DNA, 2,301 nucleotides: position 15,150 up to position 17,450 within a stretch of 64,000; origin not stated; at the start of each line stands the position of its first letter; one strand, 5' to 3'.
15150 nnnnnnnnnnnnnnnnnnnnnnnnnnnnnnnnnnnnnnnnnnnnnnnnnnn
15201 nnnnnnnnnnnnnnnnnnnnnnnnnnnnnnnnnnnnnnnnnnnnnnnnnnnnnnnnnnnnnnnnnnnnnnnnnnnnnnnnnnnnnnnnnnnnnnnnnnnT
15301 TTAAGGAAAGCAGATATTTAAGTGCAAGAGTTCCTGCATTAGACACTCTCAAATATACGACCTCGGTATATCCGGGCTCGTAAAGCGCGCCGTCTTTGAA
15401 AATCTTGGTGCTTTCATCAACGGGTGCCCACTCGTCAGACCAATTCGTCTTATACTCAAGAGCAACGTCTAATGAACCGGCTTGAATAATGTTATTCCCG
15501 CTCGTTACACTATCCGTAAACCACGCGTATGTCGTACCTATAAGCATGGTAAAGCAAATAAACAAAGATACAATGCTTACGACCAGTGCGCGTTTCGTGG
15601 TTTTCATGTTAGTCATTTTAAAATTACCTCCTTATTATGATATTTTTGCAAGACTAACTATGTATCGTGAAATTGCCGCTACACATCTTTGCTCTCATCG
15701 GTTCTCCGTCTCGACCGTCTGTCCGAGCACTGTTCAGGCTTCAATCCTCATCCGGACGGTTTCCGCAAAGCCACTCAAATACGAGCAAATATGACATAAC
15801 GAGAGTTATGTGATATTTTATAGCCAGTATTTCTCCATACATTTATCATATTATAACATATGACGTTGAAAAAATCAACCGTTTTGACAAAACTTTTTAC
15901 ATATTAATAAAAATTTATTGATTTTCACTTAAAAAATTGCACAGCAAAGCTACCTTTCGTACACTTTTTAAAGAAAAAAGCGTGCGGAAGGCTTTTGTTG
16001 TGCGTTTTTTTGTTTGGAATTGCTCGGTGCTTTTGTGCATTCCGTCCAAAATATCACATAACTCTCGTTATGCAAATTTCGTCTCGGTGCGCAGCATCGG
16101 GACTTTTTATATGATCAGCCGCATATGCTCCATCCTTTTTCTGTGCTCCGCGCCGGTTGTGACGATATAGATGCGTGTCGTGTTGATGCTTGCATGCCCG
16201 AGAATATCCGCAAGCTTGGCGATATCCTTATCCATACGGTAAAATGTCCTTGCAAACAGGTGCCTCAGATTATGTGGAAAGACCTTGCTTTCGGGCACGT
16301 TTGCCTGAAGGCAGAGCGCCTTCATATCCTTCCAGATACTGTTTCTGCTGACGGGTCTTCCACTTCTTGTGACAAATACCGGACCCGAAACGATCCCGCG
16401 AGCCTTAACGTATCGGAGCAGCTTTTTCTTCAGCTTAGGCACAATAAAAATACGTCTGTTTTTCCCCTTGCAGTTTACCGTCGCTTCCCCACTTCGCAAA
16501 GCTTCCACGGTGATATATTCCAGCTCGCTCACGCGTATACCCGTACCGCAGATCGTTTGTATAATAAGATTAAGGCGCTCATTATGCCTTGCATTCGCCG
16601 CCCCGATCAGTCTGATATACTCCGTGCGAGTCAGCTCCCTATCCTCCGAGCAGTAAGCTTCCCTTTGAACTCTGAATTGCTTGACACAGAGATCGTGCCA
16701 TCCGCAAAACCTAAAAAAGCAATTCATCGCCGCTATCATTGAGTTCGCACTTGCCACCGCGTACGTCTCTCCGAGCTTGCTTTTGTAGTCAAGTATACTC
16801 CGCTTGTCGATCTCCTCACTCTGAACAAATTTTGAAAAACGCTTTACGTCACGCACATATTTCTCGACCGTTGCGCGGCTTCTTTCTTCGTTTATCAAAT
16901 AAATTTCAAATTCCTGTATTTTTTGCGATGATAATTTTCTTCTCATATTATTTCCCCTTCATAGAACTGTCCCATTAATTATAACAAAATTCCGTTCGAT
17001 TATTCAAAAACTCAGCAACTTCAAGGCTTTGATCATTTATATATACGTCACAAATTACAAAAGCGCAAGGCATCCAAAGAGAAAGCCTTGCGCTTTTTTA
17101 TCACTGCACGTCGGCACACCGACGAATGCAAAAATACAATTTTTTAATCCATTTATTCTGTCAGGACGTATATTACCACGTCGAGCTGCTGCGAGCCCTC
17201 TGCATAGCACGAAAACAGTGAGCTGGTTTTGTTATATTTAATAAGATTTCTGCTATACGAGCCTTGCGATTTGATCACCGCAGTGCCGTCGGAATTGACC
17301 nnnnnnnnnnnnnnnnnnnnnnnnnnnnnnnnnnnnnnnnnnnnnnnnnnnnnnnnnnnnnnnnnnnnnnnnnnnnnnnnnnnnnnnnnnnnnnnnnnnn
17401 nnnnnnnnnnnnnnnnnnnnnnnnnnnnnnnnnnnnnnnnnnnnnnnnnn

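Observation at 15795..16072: Candidate invertible promoter (phase-variation switch) between a tyrosine recombinase and a TasA-like secreted-protein operon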

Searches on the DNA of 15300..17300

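Call 22: search_rna_families(source=window, start=15300, end=17300, threshold=evalue, max_evalue=1)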
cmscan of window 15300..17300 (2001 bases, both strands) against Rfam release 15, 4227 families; matches with E-value up to 1: 7.
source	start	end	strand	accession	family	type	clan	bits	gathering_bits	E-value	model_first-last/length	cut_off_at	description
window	17056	17147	-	RF02397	sau-5971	Gene; sRNA;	-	28.6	90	0.021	1-96/96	no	Staphylococcus sRNA sau-5971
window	16972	17111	-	RF01578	RUF1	Gene; sRNA;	-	22.6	70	0.16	1-264/264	no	Plasmodium RNA of unkown function RUF1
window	17016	17095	+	RF01416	NrrF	Gene; antisense;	-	21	60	0.26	1-160/160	no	NrrF RNA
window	17056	17100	-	RF04099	MIR837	Gene; miRNA;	-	19.9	117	0.93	1-122/122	no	MIR837 microRNA precursor family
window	17060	17101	-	RF02503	Atu_C9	Gene; sRNA;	-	17.1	40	0.089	158-192/192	no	Rhizobiales sRNA Atu_C9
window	17019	17101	+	RF02377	SurA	Gene; sRNA;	-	16.4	100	0.14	1-279/279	no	SurA sRNA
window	17053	17096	+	RF02503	Atu_C9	Gene; sRNA;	-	14.9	40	0.38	156-192/192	no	Rhizobiales sRNA Atu_C9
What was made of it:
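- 15617..15794 (-): 178-nt leader between the switch and the first gene, with RBS AAGGAGG at 15627-15633. No Rfam family (call 22).
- Tried and rejected: The only hits, all far below their gathering scores, lie beyond the recombinase gene at 16972-17147 (call 22).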
